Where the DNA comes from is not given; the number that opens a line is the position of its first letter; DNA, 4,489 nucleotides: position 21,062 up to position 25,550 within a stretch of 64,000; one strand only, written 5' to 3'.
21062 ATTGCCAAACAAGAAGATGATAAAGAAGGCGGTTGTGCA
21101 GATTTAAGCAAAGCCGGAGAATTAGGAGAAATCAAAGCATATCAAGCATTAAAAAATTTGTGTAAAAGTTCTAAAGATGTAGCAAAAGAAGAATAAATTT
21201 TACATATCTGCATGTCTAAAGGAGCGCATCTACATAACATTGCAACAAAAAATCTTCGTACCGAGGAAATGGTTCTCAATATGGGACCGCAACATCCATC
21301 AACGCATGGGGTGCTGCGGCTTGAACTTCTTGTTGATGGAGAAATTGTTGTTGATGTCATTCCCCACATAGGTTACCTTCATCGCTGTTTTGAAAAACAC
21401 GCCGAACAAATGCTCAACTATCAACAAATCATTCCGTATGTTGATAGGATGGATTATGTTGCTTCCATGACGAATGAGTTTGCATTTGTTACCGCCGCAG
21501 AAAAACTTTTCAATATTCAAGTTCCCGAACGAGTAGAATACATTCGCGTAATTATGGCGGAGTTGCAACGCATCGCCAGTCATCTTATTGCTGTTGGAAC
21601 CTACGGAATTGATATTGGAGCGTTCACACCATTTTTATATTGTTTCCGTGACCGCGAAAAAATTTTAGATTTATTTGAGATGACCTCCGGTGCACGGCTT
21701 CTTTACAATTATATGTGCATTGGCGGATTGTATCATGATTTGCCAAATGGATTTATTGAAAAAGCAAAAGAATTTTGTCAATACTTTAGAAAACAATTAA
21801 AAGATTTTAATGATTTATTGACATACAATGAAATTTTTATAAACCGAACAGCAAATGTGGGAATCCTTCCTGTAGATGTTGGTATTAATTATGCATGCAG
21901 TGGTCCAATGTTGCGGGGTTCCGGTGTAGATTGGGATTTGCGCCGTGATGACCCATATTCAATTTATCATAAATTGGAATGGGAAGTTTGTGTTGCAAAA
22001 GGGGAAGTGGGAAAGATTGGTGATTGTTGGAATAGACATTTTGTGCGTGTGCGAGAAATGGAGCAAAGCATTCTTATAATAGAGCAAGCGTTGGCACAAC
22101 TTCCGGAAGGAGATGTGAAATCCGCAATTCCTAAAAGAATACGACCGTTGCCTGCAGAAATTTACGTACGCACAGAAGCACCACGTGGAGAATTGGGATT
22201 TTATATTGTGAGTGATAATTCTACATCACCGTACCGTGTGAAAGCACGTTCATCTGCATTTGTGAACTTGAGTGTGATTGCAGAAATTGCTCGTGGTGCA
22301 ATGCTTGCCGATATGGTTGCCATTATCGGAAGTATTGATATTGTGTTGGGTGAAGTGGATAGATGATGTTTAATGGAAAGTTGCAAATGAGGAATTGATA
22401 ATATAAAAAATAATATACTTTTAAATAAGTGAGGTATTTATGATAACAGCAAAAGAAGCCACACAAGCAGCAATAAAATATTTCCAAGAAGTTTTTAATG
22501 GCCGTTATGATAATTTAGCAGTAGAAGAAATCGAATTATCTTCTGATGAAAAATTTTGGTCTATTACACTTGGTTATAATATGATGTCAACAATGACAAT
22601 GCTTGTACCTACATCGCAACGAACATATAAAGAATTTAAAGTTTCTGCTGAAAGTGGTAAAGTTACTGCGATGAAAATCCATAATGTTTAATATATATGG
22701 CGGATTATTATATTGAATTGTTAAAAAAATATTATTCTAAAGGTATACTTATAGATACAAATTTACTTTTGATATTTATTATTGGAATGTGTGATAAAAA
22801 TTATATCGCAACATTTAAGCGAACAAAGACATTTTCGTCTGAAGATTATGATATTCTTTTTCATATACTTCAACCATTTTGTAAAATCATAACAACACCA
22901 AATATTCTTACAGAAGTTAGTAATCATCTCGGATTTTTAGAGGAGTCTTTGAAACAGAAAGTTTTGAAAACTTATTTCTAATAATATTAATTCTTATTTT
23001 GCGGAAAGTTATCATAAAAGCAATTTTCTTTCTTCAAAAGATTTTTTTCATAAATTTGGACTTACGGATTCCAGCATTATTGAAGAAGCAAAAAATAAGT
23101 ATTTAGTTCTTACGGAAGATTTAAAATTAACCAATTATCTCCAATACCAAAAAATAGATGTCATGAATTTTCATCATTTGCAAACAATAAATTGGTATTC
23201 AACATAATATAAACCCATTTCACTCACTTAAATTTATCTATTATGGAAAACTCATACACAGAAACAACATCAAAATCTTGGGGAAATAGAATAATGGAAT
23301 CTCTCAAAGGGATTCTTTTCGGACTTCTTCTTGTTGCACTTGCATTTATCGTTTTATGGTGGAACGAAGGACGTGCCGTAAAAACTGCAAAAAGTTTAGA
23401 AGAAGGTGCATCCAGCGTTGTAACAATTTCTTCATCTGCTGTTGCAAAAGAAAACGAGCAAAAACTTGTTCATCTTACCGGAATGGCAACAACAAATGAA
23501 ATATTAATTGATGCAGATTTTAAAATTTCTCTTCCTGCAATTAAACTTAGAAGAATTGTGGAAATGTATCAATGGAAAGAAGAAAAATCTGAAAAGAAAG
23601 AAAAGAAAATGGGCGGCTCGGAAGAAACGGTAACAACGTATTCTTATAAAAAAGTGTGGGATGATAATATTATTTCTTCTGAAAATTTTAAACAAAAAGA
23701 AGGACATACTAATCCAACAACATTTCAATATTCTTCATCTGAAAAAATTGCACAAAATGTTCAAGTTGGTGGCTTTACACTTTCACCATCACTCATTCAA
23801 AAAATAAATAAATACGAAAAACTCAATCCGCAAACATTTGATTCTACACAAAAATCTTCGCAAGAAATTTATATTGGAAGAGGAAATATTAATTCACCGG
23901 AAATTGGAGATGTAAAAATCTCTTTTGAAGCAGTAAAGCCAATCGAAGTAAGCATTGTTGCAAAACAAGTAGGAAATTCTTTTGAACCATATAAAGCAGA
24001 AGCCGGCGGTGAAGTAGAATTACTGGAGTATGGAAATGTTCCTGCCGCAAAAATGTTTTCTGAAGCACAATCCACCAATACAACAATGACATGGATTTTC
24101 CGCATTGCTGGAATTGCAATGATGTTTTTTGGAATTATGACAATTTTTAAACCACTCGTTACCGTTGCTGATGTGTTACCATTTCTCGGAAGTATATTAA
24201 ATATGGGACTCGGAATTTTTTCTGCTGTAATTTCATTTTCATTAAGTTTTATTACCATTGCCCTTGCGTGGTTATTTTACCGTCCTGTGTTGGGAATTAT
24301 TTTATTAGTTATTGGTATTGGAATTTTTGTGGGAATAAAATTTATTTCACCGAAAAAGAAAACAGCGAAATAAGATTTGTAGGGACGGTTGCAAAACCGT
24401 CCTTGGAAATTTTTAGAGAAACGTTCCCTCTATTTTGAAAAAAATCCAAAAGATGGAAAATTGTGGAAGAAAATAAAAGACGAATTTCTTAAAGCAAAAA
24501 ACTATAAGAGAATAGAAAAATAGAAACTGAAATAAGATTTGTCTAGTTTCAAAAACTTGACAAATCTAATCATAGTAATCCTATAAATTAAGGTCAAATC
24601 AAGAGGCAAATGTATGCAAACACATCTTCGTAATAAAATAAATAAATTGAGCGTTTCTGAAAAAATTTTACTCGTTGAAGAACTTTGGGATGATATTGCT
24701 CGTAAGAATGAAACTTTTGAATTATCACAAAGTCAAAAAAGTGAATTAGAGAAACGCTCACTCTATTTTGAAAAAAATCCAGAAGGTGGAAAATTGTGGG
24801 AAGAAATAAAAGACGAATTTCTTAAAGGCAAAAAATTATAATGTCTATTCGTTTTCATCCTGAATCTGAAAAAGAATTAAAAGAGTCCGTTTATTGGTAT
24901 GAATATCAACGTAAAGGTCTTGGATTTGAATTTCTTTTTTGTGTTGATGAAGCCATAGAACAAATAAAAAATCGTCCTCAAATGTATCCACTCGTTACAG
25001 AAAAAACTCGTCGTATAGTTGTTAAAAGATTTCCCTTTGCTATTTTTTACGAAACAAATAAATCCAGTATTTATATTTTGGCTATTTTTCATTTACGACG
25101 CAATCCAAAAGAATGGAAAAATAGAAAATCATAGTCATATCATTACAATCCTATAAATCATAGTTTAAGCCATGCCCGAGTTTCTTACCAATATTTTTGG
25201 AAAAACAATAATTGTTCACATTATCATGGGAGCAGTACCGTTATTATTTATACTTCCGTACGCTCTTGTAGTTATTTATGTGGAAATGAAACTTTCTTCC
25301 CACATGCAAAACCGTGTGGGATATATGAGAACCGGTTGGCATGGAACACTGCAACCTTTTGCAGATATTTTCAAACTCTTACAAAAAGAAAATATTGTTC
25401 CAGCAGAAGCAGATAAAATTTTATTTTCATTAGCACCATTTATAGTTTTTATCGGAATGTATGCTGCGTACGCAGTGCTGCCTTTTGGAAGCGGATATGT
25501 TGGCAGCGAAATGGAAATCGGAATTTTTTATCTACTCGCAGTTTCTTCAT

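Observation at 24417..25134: ParE-type TA module with a decayed duplicate of its antitoxin 3' end 200 bp upstream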

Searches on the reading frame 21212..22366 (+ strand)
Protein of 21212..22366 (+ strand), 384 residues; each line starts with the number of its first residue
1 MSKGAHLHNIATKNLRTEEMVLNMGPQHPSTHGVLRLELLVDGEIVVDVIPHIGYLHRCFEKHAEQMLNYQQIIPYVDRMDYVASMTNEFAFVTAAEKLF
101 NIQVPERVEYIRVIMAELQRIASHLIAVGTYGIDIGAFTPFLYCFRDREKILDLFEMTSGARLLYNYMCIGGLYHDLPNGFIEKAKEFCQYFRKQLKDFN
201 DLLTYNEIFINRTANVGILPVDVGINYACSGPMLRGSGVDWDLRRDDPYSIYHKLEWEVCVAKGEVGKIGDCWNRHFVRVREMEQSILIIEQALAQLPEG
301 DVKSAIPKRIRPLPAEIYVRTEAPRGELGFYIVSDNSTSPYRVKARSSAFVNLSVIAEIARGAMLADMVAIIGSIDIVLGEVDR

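Call 20: search_protein_families(library=pfam, proteins=[window:21212-22366:+], max_evalue=0.001)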
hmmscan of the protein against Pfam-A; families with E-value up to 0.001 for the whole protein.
window:21212-22366:+ (384 aa): 1 family
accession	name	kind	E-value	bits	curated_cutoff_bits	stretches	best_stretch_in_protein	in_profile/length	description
PF00346.24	Complex1_49kDa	-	4.9e-94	314.8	24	2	134-309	1-171/271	Respiratory-chain NADH dehydrogenase, 49 Kd subunit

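Call 23: find_encoding_contigs(protein=window:21212-22366:+, flank=6000, max_places=10)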
Protein window:21212-22366:+ (384 aa): 1 contig read that carries it; 1 place shown.
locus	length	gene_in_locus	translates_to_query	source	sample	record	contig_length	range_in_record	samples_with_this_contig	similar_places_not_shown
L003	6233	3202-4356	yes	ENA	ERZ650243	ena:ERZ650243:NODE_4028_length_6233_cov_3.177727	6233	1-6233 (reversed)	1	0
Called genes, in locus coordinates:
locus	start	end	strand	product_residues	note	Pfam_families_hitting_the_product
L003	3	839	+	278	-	?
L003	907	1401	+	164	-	PF01058:Oxidored_q6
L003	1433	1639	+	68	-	PF15919:HicB_lk_antitox, PF15970:HicB-like_2 (weak), PF21748:UPF0150 (weak)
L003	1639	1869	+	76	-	PF07927:HicA_toxin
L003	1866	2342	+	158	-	PF00329:Complex1_30kDa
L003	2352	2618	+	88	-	-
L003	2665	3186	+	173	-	PF13181:TPR_8 (faint), PF13431:TPR_17 (faint), PF00515:TPR_1 (faint), PF13424:TPR_12 (faint), PF07719:TPR_2 (faint), PF13432:TPR_16 (faint), PF13414:TPR_11 (weak)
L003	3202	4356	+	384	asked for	PF00346:Complex1_49kDa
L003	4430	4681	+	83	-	-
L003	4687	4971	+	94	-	-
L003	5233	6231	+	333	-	?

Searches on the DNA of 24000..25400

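Call 39: search_rna_families(source=window, start=24000, end=25400, threshold=evalue, max_evalue=1)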
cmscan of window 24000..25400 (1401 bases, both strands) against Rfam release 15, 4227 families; matches with E-value up to 1: 0.
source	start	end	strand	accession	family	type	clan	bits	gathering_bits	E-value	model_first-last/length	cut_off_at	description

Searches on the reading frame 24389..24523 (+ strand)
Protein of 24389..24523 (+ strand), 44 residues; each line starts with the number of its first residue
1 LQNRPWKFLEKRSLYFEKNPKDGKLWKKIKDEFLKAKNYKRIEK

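Call 6: search_protein_families(library=pfam, proteins=[window:24389-24523:+], max_evalue=0.01)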
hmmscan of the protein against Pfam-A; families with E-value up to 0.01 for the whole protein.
window:24389-24523:+ (44 aa): 0 families

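Call 34: search_protein_families(library=ncbifam, proteins=[window:24389-24520:+], max_evalue=0.01)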
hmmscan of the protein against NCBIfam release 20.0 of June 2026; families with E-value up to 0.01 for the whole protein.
window:24389-24520:+ (44 aa): 0 families

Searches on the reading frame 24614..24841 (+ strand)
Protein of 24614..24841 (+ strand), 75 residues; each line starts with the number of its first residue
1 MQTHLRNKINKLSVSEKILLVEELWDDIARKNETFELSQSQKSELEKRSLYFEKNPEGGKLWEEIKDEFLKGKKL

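Call 6: search_protein_families(library=pfam, proteins=[window:24614-24841:+], max_evalue=0.01)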
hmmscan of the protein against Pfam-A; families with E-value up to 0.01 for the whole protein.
window:24614-24841:+ (75 aa): 1 family
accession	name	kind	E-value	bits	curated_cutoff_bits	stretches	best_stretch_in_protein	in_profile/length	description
PF09720.15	Unstab_antitox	-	2.1e-13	50.5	23.3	1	11-65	1-54/54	Putative addiction module component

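Call 12: find_encoding_contigs(protein=window:24614-24841:+, flank=4000, max_places=10)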
Protein window:24614-24841:+ (75 aa): no gene with exactly this product is on record in the collection.

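Call 24: find_homologous_proteins(query=window:24614-24838:+, max_evalue=0.001)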
Query window:24614-24838:+ (75 aa): 1 proteins with E <= 0.001 among 1 candidates.
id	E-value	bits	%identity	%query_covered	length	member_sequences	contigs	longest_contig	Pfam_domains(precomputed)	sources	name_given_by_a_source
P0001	7.6e-40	152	100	100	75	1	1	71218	PF09720.16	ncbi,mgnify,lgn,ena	mgnify:CR=1 FL=1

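Call 34: search_protein_families(library=ncbifam, proteins=[window:24614-24838:+], max_evalue=0.01)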
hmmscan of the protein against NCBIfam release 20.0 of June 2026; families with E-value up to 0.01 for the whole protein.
window:24614-24838:+ (75 aa): 1 family
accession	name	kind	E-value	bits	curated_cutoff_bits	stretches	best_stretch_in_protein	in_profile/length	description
TIGR02574.1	stabl_TIGR02574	hypoth_equivalog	1.8e-13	50.2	31.9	1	8-68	1-61/65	putative addiction module component, TIGR02574 family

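Call 36: search_solved_structures(query=window:24614-24838:+, max_evalue=1)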
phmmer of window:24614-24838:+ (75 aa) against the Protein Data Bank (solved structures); distinct sequences matched with E-value up to 1: 2.
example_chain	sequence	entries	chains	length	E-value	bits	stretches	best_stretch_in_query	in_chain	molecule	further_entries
8s0u_A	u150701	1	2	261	0.1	16.5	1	20-68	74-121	PrgK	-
4yit_A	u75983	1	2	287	0.32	15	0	24-67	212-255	Meganuclease I-AabMI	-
